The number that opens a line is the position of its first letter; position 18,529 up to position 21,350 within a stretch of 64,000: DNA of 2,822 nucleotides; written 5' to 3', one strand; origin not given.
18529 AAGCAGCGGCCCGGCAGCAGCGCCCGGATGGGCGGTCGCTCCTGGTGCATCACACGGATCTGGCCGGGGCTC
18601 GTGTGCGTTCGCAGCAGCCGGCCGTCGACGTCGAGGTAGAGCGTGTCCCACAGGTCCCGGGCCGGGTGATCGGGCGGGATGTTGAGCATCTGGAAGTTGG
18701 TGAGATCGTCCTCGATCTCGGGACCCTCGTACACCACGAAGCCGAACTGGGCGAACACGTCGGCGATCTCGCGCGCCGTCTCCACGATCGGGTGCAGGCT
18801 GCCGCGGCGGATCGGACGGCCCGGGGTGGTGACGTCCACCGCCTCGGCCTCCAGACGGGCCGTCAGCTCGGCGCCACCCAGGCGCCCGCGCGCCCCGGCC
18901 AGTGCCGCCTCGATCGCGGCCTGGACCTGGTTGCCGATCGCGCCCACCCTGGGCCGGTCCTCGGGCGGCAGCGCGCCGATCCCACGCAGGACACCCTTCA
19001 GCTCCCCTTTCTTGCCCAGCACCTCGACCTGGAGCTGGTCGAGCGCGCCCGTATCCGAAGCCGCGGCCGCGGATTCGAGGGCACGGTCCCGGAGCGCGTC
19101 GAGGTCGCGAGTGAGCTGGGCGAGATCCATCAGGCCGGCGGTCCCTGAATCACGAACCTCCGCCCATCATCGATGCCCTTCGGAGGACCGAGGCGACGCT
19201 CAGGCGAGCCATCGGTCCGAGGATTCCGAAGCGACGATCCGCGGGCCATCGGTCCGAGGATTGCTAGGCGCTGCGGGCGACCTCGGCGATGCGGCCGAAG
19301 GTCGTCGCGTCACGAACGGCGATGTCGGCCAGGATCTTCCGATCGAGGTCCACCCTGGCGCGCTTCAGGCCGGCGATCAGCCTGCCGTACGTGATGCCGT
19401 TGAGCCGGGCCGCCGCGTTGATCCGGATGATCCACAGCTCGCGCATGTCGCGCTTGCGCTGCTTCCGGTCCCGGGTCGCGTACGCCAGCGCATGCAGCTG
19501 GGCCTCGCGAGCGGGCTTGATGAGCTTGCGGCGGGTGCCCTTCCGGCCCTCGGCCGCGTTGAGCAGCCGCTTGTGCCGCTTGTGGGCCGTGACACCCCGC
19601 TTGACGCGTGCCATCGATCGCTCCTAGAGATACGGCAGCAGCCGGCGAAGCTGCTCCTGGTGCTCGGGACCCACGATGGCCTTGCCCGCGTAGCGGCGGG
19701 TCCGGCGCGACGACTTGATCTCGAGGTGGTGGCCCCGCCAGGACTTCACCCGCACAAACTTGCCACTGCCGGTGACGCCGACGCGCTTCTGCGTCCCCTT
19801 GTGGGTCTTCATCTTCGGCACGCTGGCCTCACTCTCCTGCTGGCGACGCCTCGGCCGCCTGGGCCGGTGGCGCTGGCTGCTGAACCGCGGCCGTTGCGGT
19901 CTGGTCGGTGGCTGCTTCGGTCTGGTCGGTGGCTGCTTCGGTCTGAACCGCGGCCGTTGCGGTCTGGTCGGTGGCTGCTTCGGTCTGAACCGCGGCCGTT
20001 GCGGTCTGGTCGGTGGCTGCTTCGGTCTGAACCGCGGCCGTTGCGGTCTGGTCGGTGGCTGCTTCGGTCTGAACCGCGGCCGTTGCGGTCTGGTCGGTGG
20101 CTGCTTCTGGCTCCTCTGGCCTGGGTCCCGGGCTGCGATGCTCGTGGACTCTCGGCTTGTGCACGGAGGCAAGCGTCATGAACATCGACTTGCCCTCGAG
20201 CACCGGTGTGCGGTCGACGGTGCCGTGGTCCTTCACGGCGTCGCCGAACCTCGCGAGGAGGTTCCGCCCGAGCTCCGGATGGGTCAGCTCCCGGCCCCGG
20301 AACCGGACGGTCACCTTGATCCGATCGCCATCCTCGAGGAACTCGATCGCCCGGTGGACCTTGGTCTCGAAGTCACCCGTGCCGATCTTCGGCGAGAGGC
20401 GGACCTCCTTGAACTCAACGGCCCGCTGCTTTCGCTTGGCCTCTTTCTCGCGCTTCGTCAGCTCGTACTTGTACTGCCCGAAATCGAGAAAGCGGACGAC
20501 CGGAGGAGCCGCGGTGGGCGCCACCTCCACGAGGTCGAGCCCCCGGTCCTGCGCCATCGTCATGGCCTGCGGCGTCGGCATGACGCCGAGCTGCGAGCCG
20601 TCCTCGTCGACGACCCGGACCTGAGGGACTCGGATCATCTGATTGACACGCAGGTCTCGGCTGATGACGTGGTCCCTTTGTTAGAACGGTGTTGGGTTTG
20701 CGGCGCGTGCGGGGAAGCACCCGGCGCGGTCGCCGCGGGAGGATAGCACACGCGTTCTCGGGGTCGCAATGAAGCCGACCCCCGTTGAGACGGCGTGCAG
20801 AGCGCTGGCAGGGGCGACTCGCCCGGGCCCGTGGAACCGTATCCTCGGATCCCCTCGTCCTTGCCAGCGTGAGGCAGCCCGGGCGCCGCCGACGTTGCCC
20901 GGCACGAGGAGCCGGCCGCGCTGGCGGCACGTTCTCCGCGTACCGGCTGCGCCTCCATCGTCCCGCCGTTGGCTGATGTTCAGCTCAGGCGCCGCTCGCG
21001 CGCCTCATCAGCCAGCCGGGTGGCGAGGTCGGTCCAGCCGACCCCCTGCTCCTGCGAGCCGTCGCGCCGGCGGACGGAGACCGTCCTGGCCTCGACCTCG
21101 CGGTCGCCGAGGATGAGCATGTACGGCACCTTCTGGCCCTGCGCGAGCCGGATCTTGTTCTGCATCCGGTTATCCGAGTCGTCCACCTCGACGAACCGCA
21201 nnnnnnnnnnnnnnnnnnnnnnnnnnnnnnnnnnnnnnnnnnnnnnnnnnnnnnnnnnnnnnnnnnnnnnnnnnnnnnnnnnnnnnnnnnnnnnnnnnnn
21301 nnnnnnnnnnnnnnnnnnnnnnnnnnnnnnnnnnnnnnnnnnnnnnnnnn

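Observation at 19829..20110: IF3 carries an ~110-aa C-terminal extension encoded by in-frame 42-bp tandem repeats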

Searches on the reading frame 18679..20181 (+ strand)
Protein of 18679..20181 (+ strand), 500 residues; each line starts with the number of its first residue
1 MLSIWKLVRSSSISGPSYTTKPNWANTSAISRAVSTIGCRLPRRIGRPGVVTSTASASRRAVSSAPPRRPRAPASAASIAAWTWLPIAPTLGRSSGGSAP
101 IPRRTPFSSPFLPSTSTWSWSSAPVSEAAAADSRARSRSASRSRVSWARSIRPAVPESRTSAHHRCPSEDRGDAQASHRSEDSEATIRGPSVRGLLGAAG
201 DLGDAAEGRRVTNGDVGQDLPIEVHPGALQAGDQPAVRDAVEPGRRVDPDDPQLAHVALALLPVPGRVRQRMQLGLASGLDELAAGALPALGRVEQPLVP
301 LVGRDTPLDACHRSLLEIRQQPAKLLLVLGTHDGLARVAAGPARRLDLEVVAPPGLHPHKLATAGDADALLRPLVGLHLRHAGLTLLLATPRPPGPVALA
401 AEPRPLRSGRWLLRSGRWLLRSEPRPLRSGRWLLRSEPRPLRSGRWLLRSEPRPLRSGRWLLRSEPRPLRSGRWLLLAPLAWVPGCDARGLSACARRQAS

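Call 58: search_protein_families(library=pfam, proteins=[window:18679-20181:+], max_evalue=1)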
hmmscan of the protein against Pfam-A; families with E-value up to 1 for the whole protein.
window:18679-20181:+ (500 aa): 0 families

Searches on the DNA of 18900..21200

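Call 20: search_rna_families(source=window, start=18900, end=21200, threshold=evalue, max_evalue=5)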
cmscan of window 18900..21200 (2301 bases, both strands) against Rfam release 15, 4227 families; matches with E-value up to 5: 4.
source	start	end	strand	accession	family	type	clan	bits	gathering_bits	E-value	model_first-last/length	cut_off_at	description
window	20958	21029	+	RF02011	mir-575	Gene; miRNA;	-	20.7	100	0.51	1-79/79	no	mir-575 microRNA precursor family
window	19565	19660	+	RF02139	HOXA11-AS1_3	Gene; lncRNA;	-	19.2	50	2.9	1-98/98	no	HOXA11 antisense RNA 1 conserved region 3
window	20019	20075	+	RF00729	mir-278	Gene; miRNA;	-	18.2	55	0.67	1-75/75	no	mir-278 microRNA precursor family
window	20210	20279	+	RF01740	gyrA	Cis-reg;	-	15.5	45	3.1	1-88/88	no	gyrA RNA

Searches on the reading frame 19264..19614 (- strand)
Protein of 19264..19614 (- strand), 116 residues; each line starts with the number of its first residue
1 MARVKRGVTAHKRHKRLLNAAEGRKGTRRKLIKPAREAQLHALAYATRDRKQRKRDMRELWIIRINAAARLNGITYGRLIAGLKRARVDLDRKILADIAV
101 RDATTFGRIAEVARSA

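Call 4: search_protein_families(library=pfam, proteins=[window:19264-19614:-], max_evalue=0.01)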
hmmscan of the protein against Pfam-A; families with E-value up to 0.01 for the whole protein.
window:19264-19614:- (116 aa): 1 family
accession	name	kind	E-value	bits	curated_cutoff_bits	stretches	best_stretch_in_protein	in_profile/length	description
PF00453.23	Ribosomal_L20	-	2.1e-38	131.2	30.8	1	3-108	1-106/107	Ribosomal protein L20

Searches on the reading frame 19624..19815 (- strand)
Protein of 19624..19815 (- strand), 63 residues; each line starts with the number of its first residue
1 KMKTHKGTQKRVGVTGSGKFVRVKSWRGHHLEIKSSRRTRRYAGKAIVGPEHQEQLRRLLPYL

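Call 4: search_protein_families(library=pfam, proteins=[window:19624-19815:-], max_evalue=0.01)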
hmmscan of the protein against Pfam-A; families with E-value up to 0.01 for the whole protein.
window:19624-19815:- (63 aa): 1 family
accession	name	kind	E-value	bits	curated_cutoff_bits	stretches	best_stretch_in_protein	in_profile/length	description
PF01632.24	Ribosomal_L35p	-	3.8e-16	59.7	28.9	1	1-60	2-61/61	Ribosomal protein L35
